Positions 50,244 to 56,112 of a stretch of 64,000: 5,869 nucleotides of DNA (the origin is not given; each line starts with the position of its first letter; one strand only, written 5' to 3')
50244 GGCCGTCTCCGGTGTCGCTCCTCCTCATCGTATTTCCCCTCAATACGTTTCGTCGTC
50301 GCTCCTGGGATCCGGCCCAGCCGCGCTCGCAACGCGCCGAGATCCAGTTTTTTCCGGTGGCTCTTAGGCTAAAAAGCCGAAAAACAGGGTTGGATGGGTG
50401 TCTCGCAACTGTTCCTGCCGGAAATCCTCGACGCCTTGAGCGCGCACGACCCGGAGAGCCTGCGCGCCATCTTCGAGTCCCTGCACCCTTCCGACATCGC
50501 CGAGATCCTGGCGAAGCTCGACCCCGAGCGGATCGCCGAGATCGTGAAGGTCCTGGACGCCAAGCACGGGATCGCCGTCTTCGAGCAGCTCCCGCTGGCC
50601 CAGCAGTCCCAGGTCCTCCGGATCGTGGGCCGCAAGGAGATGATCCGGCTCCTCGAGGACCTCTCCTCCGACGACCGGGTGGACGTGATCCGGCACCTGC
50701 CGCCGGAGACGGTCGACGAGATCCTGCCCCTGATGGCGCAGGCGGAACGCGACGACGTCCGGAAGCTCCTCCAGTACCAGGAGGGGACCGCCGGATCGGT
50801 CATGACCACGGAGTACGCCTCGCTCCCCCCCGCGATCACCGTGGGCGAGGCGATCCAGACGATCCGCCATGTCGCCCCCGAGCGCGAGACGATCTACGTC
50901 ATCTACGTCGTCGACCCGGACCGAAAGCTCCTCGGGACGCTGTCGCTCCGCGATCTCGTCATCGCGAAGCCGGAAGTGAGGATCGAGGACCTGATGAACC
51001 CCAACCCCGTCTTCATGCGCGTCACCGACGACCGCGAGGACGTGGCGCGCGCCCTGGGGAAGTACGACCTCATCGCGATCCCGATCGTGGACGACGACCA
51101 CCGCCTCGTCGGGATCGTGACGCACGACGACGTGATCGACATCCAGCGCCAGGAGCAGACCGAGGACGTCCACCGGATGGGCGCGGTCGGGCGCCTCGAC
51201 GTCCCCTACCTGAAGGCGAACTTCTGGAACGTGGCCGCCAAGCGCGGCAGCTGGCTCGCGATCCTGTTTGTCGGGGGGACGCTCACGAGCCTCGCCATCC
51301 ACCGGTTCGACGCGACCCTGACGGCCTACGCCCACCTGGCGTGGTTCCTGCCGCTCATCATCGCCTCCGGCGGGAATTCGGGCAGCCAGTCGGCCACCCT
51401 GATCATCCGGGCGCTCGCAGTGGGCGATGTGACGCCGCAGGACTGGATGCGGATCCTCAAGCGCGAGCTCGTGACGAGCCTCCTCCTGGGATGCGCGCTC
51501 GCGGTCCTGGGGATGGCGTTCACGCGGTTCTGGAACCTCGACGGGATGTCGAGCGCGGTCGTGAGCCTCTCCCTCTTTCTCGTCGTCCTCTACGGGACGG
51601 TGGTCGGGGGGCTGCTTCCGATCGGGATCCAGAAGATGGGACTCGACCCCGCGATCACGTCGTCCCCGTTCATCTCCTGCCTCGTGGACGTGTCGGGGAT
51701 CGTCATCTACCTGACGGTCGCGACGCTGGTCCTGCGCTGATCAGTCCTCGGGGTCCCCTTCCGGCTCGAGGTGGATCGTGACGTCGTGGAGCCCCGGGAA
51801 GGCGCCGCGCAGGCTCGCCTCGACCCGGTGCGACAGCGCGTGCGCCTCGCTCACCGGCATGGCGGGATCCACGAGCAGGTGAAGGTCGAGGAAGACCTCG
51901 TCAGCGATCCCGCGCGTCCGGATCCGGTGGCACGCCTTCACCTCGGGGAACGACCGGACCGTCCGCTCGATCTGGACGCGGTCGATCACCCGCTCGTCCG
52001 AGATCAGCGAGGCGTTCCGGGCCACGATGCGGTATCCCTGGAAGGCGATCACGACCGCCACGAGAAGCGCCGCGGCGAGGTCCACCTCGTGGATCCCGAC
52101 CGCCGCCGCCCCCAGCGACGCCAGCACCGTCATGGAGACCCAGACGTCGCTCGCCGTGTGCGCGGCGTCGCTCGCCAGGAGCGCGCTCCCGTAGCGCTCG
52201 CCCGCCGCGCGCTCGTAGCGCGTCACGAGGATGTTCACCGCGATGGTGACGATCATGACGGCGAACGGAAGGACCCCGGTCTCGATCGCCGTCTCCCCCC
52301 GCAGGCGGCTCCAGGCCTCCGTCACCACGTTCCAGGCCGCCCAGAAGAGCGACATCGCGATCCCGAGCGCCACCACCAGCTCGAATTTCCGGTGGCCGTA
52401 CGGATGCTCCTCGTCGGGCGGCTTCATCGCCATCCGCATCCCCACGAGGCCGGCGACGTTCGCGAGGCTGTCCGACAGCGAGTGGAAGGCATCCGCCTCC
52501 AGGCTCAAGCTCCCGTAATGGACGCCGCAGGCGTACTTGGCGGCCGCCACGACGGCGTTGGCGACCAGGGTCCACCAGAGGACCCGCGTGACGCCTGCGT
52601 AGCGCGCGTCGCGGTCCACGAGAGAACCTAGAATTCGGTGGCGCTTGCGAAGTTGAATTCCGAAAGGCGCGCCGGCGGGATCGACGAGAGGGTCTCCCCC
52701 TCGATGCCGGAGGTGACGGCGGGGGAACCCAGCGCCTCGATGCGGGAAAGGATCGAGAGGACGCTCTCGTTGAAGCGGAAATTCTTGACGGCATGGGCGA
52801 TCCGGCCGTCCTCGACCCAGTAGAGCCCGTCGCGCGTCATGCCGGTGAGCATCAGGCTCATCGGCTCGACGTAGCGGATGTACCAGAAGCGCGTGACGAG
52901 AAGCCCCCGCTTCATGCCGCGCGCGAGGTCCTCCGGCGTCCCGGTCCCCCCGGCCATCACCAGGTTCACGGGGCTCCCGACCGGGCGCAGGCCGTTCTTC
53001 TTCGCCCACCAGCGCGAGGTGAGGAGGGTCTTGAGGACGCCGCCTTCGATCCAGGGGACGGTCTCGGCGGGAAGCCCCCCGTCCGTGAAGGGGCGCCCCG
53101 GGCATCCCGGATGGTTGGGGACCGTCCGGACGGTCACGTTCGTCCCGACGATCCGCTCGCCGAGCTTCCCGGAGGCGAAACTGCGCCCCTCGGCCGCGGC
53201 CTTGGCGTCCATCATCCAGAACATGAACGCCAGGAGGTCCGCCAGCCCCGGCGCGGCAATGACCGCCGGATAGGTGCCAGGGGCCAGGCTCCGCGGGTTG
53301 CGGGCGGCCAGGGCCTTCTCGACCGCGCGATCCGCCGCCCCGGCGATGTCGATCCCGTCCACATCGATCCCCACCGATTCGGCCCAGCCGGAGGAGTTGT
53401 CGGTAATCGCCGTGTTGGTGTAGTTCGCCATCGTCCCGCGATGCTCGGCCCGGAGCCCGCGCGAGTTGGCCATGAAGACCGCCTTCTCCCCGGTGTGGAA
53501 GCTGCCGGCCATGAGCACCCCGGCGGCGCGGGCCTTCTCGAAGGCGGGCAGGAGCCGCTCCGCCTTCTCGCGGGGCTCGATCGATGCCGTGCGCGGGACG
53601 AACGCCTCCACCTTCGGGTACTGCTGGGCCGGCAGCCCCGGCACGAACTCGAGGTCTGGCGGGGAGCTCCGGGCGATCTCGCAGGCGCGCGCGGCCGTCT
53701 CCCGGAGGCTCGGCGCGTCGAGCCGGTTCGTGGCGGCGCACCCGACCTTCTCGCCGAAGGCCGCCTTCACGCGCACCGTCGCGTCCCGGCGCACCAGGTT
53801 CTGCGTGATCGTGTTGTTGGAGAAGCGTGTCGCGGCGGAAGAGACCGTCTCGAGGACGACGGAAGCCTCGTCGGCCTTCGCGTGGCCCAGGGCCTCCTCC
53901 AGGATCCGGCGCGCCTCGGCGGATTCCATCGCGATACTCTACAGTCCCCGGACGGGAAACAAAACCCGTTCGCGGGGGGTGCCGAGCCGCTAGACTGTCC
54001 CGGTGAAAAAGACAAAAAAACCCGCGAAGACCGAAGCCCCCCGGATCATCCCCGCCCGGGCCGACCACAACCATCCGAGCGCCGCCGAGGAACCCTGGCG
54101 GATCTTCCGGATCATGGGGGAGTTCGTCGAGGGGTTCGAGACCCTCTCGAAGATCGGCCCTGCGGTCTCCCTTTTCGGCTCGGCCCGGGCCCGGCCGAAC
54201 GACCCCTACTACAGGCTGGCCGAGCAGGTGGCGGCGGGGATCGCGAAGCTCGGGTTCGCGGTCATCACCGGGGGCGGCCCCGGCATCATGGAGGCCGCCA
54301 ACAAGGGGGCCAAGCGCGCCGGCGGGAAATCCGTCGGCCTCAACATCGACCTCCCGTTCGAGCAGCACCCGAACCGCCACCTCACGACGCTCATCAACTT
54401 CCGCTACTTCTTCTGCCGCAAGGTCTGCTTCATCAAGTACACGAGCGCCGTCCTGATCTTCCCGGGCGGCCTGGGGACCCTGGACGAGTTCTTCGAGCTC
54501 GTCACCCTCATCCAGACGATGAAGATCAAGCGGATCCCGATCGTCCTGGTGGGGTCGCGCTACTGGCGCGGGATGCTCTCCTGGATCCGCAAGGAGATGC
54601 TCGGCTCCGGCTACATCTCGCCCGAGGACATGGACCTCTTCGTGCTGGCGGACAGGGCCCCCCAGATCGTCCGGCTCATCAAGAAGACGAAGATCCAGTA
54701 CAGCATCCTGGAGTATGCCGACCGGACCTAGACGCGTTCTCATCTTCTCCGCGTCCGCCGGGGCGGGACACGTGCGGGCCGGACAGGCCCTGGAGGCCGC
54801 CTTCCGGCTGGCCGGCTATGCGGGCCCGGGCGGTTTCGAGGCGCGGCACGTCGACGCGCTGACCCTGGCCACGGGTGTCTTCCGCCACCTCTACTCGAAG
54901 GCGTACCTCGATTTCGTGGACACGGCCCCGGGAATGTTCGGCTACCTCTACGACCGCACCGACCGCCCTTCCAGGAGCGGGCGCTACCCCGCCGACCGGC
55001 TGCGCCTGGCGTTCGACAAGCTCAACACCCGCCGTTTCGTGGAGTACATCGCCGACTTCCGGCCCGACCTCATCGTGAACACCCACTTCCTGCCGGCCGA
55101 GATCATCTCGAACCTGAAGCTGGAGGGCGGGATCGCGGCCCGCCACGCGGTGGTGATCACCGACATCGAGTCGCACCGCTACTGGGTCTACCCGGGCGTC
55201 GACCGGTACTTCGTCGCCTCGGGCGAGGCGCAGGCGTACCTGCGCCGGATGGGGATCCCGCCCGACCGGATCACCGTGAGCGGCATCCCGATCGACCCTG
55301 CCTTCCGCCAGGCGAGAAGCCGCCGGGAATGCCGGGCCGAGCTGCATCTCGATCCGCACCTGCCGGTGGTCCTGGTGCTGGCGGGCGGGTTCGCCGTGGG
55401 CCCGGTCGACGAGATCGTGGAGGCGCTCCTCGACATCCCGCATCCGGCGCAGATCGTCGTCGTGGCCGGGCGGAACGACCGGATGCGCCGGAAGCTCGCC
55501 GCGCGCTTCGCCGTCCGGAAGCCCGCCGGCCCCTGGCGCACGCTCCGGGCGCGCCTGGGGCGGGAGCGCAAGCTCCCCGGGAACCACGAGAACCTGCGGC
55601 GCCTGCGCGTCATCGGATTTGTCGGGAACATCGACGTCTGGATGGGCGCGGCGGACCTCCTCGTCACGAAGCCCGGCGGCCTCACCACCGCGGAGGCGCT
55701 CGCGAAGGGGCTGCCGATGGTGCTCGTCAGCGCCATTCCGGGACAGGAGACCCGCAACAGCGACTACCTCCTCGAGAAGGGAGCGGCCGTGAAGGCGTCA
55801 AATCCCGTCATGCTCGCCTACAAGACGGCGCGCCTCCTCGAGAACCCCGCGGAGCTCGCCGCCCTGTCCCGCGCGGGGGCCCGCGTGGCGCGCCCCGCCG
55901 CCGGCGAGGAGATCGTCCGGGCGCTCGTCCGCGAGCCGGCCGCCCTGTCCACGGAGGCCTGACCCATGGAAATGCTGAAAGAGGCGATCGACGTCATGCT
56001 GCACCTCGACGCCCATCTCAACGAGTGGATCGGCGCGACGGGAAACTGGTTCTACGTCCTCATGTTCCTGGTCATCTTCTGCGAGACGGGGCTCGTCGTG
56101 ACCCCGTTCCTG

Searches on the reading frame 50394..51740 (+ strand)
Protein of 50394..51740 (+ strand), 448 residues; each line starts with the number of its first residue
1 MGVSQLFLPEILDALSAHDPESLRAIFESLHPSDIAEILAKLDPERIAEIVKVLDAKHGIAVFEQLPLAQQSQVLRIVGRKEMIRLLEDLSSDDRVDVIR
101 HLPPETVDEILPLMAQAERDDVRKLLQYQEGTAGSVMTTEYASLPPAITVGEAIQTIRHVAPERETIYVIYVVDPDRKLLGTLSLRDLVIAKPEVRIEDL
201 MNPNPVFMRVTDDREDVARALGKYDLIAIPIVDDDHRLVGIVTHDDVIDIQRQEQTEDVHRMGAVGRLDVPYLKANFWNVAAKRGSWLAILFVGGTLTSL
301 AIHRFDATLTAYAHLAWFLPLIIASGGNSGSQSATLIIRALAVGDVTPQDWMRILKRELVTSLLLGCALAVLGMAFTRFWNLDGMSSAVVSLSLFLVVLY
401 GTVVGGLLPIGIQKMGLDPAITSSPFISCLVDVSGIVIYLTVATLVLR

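Call 29: search_protein_families(library=pfam, proteins=[window:50394-51740:+], max_evalue=0.0001)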
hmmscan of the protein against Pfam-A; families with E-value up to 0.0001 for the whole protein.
window:50394-51740:+ (448 aa): 3 families
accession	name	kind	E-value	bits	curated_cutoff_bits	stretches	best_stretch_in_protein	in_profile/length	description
PF01769.21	MgtE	-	2.5e-31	109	27.6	1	319-442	1-125/125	Divalent cation transporter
PF03448.22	MgtE_N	-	2.8e-25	89.2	25.9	1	30-130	1-101/102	MgtE intracellular N domain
PF00571.33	CBS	-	1.8e-17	63.8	24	2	197-249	1-53/57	CBS domain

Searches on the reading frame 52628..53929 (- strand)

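Call 29: search_protein_families(library=pfam, proteins=[window:52628-53929:-], max_evalue=0.0001)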
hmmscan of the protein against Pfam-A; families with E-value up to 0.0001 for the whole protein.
window:52628-53929:- (433 aa): 3 families
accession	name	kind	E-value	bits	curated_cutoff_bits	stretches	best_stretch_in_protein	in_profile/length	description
PF19289.4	PmbA_TldD_3rd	-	1.1e-40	139.6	22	1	217-428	1-219/220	PmbA/TldA metallopeptidase C-terminal domain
PF19290.4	PmbA_TldD_2nd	-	2.5e-07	31.6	20.9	1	115-209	4-108/109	PmbA/TldA metallopeptidase central domain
PF01523.21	PmbA_TldD_1st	-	2e-06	28.3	20.9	1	22-86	1-65/65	PmbA/TldA metallopeptidase domain 1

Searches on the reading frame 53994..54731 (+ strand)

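Call 29: search_protein_families(library=pfam, proteins=[window:53994-54731:+], max_evalue=0.0001)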
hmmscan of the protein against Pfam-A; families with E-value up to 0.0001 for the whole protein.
window:53994-54731:+ (245 aa): 2 families
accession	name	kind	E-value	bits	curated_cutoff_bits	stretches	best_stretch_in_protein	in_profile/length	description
PF03641.19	Lysine_decarbox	-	5.4e-33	114.4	27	1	99-227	1-129/131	Possible lysine decarboxylase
PF18306.6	LDcluster4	-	4.3e-17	62.6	26.3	1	58-167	4-111/151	SLOG cluster4 family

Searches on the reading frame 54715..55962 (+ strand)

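Call 29: search_protein_families(library=pfam, proteins=[window:54715-55962:+], max_evalue=0.0001)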
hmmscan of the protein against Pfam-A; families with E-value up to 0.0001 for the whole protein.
window:54715-55962:+ (415 aa): 4 families
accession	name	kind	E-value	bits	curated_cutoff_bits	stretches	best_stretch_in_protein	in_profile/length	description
PF06925.17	MGDG_synth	-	6.2e-21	75.6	25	1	43-193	22-169/169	Monogalactosyldiacylglycerol (MGDG) synthase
PF00534.26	Glycos_transf_1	-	2.6e-09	37.3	26.4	1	225-388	24-169/172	Glycosyl transferases group 1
PF13692.12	Glyco_trans_1_4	-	1.2e-06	29.2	27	0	286-377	48-142/142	Glycosyl transferases group 1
PF13439.12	Glyco_transf_4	-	4.2e-06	27.3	28.5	1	89-195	45-168/170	Glycosyltransferase Family 4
